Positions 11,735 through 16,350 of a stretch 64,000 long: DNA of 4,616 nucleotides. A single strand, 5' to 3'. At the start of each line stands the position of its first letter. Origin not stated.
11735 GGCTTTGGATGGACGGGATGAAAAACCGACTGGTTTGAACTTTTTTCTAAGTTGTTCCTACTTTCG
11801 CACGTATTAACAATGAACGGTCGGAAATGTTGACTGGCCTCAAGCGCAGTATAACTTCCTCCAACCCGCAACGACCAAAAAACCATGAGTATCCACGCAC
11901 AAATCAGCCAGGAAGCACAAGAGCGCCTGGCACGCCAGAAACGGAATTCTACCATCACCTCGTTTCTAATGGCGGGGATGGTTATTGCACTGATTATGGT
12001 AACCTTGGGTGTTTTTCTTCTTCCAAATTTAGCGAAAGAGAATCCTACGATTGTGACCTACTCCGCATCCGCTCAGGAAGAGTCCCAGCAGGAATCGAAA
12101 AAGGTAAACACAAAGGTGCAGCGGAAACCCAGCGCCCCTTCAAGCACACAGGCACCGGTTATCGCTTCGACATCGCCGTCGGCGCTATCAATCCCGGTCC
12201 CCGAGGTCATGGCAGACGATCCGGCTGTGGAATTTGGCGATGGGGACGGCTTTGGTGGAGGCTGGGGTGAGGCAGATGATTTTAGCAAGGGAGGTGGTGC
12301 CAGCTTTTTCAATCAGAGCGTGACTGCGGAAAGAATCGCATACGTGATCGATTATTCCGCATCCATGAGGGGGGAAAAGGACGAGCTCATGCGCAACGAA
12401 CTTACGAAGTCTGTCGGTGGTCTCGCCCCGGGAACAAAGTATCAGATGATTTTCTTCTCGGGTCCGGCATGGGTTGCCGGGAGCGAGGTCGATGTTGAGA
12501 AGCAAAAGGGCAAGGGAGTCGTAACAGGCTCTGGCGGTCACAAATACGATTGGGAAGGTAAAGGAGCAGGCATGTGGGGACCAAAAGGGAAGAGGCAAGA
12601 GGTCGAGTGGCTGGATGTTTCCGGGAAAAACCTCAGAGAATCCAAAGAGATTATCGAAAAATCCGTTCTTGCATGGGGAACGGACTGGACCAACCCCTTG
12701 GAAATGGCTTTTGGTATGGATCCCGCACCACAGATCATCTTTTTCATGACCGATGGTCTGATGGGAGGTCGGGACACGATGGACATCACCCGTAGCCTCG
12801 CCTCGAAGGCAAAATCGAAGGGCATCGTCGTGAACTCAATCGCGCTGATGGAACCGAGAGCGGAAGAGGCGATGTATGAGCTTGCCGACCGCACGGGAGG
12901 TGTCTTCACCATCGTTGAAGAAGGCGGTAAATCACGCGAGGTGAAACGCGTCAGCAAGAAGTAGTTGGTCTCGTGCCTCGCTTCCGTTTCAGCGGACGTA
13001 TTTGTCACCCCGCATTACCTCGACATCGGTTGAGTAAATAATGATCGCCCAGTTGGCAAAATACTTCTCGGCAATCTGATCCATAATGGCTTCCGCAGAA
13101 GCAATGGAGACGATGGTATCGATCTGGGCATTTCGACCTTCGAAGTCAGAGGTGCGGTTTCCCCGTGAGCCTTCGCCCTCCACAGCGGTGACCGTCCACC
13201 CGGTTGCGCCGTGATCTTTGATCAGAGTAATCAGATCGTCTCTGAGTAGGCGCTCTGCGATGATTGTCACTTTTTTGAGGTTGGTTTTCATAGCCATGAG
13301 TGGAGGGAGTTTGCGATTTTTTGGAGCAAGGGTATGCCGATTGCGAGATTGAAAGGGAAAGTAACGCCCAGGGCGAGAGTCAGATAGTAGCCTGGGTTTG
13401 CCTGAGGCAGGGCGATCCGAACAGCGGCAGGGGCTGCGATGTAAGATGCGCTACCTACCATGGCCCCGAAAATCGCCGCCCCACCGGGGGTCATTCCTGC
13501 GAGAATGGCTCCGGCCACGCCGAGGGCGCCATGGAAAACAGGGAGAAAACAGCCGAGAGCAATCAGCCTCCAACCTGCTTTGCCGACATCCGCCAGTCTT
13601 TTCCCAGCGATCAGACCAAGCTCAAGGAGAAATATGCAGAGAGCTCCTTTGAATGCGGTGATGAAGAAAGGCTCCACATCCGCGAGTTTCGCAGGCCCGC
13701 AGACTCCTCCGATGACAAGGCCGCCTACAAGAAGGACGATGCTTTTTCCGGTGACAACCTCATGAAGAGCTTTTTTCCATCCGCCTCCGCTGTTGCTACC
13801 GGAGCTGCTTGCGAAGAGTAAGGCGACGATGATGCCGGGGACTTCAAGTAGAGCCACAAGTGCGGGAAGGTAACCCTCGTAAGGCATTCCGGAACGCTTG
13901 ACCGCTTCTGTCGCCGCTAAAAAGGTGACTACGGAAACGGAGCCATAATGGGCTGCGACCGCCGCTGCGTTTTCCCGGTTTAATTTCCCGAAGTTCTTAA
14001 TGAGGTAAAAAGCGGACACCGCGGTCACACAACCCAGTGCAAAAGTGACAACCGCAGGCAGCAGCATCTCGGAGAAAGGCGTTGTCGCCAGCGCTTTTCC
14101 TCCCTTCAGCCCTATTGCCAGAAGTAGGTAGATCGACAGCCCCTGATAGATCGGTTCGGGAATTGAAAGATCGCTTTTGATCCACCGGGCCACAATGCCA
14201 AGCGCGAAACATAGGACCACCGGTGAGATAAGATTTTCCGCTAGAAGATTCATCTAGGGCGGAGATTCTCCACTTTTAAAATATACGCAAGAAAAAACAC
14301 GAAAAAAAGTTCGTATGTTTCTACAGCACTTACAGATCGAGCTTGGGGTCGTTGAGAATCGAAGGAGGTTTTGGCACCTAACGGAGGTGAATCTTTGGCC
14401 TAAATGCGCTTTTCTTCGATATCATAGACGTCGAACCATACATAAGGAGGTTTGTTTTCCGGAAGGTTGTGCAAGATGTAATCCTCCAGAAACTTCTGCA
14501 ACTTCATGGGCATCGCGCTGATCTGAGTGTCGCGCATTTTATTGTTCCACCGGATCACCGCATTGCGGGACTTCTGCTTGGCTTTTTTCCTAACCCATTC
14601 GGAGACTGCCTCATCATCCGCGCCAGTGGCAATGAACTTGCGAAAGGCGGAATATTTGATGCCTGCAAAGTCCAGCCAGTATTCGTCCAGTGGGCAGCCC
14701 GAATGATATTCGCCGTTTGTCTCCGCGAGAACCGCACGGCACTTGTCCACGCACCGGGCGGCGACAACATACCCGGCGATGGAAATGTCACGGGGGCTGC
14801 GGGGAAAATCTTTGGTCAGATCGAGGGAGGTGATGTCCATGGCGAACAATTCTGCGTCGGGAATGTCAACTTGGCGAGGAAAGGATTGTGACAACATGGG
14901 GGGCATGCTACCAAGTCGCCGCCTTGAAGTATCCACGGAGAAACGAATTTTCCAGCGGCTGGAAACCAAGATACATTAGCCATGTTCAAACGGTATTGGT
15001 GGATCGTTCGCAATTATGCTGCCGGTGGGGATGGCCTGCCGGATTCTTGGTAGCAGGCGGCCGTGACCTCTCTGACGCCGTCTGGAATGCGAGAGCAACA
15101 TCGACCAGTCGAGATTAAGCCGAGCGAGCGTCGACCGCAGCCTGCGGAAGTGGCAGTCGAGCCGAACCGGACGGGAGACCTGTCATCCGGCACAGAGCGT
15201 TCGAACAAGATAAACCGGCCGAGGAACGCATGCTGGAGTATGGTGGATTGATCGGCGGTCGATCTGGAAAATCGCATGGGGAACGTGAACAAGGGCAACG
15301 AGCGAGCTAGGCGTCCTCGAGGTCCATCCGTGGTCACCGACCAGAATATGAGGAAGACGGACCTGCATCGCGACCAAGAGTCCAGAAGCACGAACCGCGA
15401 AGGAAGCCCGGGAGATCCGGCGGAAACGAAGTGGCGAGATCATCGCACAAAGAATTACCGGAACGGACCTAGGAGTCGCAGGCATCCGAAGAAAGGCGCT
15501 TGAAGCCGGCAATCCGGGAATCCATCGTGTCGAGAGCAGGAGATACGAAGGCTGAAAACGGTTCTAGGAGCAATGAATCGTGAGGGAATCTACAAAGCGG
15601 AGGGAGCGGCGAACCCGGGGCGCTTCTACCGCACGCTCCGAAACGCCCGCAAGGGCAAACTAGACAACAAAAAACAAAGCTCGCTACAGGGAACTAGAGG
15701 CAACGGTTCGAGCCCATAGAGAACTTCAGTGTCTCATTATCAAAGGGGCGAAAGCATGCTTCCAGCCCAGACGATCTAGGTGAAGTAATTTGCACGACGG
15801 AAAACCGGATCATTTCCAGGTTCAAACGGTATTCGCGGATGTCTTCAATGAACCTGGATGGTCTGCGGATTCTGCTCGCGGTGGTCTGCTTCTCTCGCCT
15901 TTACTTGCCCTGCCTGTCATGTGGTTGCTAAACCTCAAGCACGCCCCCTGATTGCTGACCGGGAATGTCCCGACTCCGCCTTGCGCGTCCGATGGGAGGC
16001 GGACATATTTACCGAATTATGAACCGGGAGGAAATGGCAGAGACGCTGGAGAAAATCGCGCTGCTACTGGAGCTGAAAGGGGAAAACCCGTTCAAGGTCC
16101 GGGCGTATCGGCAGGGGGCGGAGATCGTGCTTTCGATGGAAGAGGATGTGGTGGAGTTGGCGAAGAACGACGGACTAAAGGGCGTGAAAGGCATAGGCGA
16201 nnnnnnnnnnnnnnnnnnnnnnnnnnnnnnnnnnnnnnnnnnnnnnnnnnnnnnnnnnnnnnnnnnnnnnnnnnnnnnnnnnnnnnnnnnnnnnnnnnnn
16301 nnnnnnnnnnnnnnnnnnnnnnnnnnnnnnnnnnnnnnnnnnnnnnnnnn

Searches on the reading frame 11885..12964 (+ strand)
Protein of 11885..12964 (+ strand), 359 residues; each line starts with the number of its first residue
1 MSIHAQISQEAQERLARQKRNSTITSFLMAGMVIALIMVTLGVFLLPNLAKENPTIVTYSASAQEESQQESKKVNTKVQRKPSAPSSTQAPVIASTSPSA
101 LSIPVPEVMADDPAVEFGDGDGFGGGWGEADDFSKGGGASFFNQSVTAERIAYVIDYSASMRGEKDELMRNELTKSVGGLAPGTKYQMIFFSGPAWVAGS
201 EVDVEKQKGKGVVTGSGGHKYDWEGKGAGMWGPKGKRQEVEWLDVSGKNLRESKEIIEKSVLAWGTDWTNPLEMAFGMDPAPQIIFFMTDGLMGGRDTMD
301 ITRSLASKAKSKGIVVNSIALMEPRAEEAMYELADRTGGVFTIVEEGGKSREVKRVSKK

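Call 9: search_protein_families(library=pfam, proteins=[window:11885-12964:+])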
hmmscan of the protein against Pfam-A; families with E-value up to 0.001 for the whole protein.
window:11885-12964:+ (359 aa): 2 families
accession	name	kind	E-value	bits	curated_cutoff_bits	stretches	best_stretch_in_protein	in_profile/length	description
PF00092.34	VWA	-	5.2e-05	24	23.8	0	281-346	103-164/174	von Willebrand factor type A domain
PF13768.12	VWA_3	-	0.00057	20.4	27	0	231-340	42-152/155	von Willebrand factor type A domain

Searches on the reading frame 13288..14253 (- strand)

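Call 9: search_protein_families(library=pfam, proteins=[window:13288-14253:-])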
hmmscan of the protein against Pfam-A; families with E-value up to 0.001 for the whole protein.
window:13288-14253:- (321 aa): 1 family
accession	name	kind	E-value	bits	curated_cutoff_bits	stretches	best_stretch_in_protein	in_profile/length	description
PF05982.17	Sbt_1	-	2.1e-110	369.3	27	1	11-314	1-307/308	Na+-dependent bicarbonate transporter superfamily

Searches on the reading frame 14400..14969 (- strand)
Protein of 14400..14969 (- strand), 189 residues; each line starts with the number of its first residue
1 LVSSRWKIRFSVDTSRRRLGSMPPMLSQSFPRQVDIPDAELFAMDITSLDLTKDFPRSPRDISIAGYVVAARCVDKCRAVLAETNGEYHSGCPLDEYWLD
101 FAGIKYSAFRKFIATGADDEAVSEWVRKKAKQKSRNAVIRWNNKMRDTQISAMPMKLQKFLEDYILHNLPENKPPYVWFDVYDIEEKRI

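Call 9: search_protein_families(library=pfam, proteins=[window:14400-14969:-])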
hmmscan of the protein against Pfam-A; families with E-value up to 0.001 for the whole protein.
window:14400-14969:- (189 aa): 1 family
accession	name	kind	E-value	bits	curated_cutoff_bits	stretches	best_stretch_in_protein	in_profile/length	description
PF16798.10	DUF5069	-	2.6e-32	112.2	27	1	54-188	2-133/133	Domain of unknown function (DUF5069)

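Call 27: find_related_loci(query=window:14400-14966:-, collection=metagenome_contigs, flank=4000)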
Query window:14400-14966:- (188 aa) in metagenome_contigs; peptide patterns used: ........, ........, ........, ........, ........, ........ (x = any residue, [..] = any of these).
293 stretches matched a pattern; 245 encode a relative of the query (tblastn E <= 1e-3); the best 80 are kept; 80 distinct loci.
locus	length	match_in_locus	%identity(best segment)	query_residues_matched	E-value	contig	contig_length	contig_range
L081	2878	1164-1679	82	17-188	7e-94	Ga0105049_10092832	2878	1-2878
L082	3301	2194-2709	81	17-188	1e-92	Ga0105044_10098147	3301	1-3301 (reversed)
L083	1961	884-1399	80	17-188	6e-94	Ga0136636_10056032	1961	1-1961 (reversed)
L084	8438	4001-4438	89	43-188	5e-89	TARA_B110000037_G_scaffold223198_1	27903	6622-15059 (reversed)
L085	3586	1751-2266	79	17-188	1e-89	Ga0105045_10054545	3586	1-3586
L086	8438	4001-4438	89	42-187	6e-87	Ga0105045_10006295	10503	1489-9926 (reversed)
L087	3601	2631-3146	77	17-188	1e-86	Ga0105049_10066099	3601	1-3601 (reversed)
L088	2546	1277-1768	77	25-188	2e-85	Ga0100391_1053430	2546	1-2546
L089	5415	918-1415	77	23-188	1e-81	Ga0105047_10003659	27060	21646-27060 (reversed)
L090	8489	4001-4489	76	26-188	9e-82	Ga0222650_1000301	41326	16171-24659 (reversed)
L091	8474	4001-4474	74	31-188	1e-77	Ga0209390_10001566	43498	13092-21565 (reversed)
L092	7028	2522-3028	69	23-188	4e-73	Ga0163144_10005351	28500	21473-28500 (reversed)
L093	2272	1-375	81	64-188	2e-68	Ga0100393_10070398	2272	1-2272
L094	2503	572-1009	64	43-188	9e-66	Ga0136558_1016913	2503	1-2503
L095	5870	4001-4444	58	40-188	3e-57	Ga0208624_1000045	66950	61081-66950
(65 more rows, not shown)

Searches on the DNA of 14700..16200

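Call 4: search_rna_families(source=window, start=14700, end=16200, threshold=evalue, max_evalue=10)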
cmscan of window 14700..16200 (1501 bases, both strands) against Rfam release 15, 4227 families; matches with E-value up to 10: 1.
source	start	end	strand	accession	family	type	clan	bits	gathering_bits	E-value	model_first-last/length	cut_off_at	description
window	14868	14944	+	RF01552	TB9Cs1H2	Gene; snRNA; snoRNA; HACA-box;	-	17.7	35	3.9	1-86/86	no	Trypanosomatid snoRNA TB9Cs1H2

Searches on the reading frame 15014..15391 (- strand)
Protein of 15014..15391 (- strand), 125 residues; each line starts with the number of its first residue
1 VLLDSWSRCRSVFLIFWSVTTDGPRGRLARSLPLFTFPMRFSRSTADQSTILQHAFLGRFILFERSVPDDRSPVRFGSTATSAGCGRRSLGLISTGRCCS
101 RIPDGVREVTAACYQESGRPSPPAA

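Call 48: search_protein_families(library=pfam, proteins=[window:15014-15391:-], max_evalue=1)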
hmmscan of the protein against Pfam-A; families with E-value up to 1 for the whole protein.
window:15014-15391:- (125 aa): 0 families

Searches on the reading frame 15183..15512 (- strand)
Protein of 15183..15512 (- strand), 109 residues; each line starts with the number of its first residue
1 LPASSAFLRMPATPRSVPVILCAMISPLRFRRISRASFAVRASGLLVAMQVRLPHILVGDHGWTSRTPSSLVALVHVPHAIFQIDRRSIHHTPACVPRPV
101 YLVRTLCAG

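Call 48: search_protein_families(library=pfam, proteins=[window:15183-15512:-], max_evalue=1)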
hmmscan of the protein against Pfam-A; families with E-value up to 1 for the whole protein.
window:15183-15512:- (109 aa): 1 family
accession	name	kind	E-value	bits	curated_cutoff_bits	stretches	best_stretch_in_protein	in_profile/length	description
PF23752.1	Beta-prop_WDR11_2nd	-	0.085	11.9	26.5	1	35-61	239-264/395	WDR11 second beta-propeller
